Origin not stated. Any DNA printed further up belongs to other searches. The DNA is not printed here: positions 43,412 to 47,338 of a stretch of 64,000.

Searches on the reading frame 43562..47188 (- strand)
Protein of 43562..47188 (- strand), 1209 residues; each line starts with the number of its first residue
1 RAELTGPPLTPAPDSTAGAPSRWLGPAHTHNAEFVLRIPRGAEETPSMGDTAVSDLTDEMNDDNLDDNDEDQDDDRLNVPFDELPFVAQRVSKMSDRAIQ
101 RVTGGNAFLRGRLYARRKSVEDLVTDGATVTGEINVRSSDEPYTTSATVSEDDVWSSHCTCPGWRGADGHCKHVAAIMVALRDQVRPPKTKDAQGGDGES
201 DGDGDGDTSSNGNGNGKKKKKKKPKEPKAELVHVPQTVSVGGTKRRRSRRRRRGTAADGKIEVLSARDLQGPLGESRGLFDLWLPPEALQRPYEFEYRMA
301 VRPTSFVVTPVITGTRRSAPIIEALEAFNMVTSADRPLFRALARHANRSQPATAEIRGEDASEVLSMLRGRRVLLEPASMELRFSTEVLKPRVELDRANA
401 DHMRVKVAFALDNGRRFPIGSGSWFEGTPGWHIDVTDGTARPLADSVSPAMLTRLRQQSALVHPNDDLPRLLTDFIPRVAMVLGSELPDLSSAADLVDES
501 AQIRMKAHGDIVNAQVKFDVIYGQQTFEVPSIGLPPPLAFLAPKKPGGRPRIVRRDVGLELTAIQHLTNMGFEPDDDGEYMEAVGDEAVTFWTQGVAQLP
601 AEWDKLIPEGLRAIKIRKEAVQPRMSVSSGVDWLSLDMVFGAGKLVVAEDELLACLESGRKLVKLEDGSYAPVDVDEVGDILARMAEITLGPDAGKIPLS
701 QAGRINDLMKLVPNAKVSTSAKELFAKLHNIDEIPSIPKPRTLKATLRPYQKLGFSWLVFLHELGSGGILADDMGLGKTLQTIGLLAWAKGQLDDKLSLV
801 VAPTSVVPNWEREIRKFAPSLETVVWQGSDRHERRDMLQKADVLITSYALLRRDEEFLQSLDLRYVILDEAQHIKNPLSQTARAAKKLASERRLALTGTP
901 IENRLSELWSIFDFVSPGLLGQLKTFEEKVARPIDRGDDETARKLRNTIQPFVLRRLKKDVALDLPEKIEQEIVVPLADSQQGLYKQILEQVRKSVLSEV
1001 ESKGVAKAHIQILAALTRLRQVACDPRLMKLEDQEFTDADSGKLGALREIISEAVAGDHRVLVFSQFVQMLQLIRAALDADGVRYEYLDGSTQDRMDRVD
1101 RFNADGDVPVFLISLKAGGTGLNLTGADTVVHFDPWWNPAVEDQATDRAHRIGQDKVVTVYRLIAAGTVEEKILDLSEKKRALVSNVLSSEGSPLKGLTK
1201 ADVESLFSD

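Call 80: search_protein_families(library=pfam, proteins=[window:43562-47188:-], max_evalue=0.00001)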
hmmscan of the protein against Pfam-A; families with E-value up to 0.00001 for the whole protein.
window:43562-47188:- (1209 aa): 5 families
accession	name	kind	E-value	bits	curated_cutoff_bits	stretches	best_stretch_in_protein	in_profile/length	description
PF00176.29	SNF2-rel_dom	-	3.9e-76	256.4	24.9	1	750-1028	1-290/290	SNF2-related domain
PF00271.37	Helicase_C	-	1.6e-22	80.3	23.5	1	1043-1153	2-110/110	Helicase conserved C-terminal domain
PF08455.15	SNF2_assoc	-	2.3e-12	47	27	1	457-733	103-367/373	Bacterial SNF2 helicase associated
PF04851.21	ResIII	-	2.2e-08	34.6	22.5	1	746-901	3-163/164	Type III restriction enzyme, res subunit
PF00270.35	DEAD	-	2.9e-07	30.8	26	1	773-903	22-163/167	DEAD/DEAH box helicase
